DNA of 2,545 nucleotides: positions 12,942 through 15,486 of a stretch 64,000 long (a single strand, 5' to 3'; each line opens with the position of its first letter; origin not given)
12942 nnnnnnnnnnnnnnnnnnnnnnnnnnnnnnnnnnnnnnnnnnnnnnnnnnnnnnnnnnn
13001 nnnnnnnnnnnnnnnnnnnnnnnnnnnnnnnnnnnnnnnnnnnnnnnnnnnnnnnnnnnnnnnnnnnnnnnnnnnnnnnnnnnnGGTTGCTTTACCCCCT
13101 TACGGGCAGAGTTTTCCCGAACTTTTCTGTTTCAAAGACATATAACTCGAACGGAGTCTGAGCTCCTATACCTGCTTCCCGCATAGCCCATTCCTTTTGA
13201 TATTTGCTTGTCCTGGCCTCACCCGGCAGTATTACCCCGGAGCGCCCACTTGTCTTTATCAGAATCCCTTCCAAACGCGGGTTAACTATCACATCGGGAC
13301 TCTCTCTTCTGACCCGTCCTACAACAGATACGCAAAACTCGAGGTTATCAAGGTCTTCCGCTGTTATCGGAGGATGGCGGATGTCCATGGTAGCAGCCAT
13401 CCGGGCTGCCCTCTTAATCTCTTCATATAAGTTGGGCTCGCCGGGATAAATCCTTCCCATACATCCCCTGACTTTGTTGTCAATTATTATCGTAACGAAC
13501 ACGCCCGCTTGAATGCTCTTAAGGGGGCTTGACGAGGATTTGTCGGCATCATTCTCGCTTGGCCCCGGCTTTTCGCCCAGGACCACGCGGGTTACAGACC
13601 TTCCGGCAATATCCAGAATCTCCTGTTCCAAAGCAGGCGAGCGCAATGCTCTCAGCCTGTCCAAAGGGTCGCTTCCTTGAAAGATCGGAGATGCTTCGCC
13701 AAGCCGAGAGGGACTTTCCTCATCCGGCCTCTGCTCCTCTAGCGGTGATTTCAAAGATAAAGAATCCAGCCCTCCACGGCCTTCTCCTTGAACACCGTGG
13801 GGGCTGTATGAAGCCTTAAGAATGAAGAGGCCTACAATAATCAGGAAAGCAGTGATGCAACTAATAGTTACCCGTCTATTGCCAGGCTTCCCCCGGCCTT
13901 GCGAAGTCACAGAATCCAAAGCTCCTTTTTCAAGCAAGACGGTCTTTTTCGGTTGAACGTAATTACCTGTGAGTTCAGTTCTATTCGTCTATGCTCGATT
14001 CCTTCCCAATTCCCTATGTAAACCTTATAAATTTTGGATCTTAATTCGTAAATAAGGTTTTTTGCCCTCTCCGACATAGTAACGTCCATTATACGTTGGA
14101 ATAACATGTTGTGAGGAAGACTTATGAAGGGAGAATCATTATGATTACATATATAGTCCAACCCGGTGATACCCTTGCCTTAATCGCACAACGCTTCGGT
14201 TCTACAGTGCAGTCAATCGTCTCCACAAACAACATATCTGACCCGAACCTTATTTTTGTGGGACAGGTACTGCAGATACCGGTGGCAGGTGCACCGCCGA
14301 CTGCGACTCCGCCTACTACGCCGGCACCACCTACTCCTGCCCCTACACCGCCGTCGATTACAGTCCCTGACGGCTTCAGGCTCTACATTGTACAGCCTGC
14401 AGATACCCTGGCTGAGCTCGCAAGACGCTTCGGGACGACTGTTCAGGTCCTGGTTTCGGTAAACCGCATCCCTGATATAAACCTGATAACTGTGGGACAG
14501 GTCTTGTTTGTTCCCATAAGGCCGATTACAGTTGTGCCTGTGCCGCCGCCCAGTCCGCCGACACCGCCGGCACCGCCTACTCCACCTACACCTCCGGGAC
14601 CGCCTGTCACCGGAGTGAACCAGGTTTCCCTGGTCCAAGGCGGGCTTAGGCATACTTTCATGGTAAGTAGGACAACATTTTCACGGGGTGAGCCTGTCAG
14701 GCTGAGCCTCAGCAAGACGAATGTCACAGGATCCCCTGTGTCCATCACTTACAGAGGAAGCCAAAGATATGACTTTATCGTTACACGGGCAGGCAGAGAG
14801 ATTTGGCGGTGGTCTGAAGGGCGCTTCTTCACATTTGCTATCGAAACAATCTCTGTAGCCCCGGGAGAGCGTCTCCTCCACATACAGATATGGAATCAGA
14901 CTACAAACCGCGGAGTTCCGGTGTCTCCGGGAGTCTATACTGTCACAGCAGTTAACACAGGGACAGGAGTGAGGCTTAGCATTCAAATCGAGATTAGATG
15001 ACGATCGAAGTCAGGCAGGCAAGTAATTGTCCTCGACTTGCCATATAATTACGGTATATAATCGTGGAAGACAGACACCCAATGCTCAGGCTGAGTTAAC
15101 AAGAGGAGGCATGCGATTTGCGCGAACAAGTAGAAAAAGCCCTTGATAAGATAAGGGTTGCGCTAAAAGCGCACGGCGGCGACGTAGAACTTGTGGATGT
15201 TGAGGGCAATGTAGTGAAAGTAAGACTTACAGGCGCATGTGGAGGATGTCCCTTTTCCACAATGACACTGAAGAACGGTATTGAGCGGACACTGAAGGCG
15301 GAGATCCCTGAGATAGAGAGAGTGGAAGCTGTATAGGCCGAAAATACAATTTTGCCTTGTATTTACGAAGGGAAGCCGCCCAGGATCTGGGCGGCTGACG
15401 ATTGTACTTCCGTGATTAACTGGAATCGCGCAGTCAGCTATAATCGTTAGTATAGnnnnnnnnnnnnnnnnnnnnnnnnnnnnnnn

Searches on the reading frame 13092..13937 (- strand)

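Call 29: search_protein_families(library=pfam, proteins=[window:13092-13937:-], max_evalue=0.00001)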
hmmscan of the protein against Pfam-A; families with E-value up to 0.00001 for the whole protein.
window:13092-13937:- (281 aa): 1 family
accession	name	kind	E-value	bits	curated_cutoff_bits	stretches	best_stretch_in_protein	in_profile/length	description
PF01871.22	AMMECR1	-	1.5e-24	86.9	25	1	132-273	19-168/168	AMMECR1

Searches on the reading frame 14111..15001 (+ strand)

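Call 29: search_protein_families(library=pfam, proteins=[window:14111-15001:+], max_evalue=0.00001)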
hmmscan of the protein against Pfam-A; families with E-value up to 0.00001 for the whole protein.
window:14111-15001:+ (296 aa): 6 families
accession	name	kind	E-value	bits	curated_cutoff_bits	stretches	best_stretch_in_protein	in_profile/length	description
PF01476.26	LysM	-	4e-30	103.9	20.9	2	14-57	1-43/43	LysM domain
PF12690.13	BsuPI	-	4e-22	78.5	22.9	1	185-285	3-99/101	Intracellular proteinase inhibitor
PF23473.1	LysM3_LYK4_5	-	4.8e-13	49.4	29.3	1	11-50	2-40/48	LYK4/5 LysM3 domain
PF23462.1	LysM3_NFP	-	5.8e-09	36.8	28.1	0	11-43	2-34/48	NFP LysM3 domain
PF23446.1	LysM1_NFP_LYK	-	5.7e-07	30.7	36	0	12-59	6-56/60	NFP/LYK LysM1 domain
PF23472.1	LysM2_CERK1_LYK3_4_5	-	2.5e-06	27.7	27.4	0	12-58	6-55/56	LYK3/4/5 LysM2 domain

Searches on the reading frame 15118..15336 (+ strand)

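Call 3: search_protein_families(library=pfam, proteins=[window:15118-15336:+])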
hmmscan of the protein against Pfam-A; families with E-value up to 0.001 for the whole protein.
window:15118-15336:+ (72 aa): 2 families
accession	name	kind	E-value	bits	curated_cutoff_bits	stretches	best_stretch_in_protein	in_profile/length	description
PF01106.22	NifU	-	4.3e-31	107.3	27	1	5-70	1-67/67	NifU-like domain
PF01883.24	FeS_assembly_P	-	0.00093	19.9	23.5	0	23-70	26-70/73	Iron-sulfur cluster assembly protein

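Call 4: search_protein_families(library=ncbifam, proteins=[window:15118-15336:+])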
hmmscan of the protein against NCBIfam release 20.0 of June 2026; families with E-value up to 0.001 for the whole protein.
window:15118-15336:+ (72 aa): 3 families
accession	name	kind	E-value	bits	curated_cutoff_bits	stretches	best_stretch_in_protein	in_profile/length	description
TIGR02000.1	NifU_proper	equivalog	1e-16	61.2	273.3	1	3-72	222-290/290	Fe-S cluster assembly protein NifU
TIGR03341.1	YhgI_GntY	equivalog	4e-13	49.6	269.35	1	3-70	108-177/190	Fe-S biogenesis protein NfuA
NF008392.0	PRK11190.1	equivalog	2.9e-09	37.1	268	1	3-69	109-178/192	Fe-S biogenesis protein NfuA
